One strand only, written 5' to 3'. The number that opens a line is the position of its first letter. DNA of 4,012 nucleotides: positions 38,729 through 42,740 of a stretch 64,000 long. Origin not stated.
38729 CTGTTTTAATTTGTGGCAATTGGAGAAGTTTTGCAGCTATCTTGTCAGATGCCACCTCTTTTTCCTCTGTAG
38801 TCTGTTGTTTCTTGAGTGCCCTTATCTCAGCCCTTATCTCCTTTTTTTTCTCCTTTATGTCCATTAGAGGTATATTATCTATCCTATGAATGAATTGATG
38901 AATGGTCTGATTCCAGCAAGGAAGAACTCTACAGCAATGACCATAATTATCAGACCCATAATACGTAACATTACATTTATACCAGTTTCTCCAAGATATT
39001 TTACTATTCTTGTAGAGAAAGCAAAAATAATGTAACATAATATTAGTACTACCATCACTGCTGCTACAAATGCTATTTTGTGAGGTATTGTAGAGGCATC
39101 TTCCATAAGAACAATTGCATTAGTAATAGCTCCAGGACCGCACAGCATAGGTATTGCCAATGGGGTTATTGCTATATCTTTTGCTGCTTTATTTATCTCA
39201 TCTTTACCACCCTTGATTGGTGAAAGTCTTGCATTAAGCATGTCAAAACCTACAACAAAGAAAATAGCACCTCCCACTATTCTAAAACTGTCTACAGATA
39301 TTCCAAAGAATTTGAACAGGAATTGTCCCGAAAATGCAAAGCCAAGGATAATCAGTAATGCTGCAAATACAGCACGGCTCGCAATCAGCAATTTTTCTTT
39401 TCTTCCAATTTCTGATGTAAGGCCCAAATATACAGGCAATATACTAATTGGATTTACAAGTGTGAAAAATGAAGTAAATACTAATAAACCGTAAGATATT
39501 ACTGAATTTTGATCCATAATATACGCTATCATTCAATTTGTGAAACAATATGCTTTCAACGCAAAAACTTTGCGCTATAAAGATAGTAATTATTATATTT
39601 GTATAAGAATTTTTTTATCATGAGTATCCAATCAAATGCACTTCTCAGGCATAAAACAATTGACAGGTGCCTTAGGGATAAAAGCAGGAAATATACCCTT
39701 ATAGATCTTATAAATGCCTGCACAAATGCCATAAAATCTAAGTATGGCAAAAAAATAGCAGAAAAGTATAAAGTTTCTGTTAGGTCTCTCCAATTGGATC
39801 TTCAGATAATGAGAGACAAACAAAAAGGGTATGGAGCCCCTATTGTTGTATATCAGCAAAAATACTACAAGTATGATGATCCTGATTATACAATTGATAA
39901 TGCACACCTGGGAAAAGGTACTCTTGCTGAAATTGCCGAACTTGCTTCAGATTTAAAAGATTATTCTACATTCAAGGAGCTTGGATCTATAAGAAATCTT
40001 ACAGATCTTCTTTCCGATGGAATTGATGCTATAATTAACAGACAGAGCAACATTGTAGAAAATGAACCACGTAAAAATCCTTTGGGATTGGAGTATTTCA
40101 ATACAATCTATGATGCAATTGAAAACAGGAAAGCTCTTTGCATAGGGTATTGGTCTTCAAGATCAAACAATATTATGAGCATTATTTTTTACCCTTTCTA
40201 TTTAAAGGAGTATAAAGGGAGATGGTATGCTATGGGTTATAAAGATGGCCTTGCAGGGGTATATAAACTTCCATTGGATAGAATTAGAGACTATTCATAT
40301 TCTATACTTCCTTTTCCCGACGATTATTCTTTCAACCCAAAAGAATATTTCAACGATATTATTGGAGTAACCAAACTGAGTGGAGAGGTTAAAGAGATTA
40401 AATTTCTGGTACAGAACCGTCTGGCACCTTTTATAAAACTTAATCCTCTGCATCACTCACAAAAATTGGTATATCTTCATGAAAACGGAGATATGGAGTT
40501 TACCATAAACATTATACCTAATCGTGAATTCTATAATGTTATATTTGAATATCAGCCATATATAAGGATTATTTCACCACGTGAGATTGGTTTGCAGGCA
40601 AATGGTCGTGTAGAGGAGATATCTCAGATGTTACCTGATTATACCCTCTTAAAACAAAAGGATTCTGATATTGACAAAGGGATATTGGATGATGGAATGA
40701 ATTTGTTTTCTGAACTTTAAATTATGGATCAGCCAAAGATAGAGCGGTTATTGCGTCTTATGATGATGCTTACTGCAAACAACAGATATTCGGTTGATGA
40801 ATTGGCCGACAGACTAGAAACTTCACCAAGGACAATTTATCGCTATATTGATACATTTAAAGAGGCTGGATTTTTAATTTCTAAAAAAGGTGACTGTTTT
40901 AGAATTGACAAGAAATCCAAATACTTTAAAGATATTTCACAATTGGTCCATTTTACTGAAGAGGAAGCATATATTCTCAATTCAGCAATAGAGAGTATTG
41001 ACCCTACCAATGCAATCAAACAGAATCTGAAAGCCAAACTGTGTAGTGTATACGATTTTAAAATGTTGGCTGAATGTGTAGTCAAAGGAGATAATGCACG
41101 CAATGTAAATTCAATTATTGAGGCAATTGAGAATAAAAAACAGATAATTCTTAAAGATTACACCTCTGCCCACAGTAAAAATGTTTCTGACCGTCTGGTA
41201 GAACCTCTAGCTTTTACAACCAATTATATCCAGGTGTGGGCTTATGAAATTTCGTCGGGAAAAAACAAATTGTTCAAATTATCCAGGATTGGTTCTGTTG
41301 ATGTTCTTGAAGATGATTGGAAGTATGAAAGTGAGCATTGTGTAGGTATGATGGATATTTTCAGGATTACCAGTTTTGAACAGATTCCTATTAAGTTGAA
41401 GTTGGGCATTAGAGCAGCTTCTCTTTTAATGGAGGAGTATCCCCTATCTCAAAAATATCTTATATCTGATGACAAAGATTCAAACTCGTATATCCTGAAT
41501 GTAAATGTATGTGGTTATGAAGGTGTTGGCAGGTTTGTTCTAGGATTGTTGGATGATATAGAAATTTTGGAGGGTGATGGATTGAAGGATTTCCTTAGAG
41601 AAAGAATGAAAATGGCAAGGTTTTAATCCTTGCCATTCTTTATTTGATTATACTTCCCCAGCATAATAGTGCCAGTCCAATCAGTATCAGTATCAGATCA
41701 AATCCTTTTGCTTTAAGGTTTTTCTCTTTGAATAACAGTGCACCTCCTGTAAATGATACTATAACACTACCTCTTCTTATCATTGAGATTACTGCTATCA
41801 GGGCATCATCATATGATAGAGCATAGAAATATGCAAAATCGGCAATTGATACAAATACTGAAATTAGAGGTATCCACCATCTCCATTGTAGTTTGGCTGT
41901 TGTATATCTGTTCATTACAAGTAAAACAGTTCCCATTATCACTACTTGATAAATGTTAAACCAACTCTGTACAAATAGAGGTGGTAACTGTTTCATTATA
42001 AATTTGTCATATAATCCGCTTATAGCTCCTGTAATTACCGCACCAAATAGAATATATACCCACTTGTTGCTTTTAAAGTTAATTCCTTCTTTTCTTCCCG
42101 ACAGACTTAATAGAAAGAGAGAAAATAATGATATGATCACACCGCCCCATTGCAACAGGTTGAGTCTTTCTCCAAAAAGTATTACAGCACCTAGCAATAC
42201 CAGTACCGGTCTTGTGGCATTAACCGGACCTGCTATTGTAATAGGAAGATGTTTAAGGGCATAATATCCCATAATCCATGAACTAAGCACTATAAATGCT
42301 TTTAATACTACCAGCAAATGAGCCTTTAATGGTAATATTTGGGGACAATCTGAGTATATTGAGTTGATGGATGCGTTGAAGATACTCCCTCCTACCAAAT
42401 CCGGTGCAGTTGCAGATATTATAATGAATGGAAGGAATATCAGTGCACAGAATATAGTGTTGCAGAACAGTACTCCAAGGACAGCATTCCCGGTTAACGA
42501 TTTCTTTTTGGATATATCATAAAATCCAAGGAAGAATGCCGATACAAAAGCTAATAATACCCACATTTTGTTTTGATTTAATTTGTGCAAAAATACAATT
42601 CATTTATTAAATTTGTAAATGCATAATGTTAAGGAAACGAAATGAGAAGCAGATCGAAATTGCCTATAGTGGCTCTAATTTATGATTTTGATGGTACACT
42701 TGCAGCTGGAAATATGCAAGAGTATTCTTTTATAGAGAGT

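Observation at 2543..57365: The word TCCCGAC(A/G) is about 10-fold over-represented, independent of strand and reading frame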

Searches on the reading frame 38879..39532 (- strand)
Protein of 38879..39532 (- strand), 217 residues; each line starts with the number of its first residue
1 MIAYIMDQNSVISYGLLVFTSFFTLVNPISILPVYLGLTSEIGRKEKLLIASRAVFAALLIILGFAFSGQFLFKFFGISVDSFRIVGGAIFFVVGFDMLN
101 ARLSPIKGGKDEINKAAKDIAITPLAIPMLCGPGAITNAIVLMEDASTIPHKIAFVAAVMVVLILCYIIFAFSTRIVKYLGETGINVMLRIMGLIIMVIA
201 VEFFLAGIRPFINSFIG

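Call 34: search_protein_families(library=pfam, proteins=[window:38879-39532:-], max_evalue=0.00001)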
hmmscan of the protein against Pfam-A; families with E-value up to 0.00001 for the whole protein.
window:38879-39532:- (217 aa): 1 family
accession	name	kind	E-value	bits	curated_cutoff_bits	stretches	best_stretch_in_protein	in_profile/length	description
PF01914.23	MarC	-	3.9e-53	180.3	23.9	1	17-210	6-201/203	MarC family integral membrane protein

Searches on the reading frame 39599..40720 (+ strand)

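Call 34: search_protein_families(library=pfam, proteins=[window:39599-40720:+], max_evalue=0.00001)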
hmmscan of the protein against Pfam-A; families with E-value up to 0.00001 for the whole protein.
window:39599-40720:+ (373 aa): 1 family
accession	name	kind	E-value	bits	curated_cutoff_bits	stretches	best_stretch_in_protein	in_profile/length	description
PF13280.12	WYL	-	3.3e-10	40.3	21.8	1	165-231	1-67/70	WYL domain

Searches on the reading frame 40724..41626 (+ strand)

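Call 34: search_protein_families(library=pfam, proteins=[window:40724-41626:+], max_evalue=0.00001)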
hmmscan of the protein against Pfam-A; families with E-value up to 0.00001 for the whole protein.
window:40724-41626:+ (300 aa): 2 families
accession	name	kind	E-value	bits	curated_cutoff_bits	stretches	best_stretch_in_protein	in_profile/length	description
PF08279.18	HTH_11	-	3.3e-09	36.9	25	1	8-54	1-48/55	HTH domain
PF13384.12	HTH_23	-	8.8e-06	25.8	24.6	0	9-49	5-45/50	Homeodomain-like domain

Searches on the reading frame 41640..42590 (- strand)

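Call 34: search_protein_families(library=pfam, proteins=[window:41640-42590:-], max_evalue=0.00001)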
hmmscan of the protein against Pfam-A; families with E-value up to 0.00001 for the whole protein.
window:41640-42590:- (316 aa): 1 family
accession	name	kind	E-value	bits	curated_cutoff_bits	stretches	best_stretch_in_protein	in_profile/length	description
PF00892.27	EamA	-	1.4e-17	64.7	28.2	1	9-162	2-134/135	EamA-like transporter family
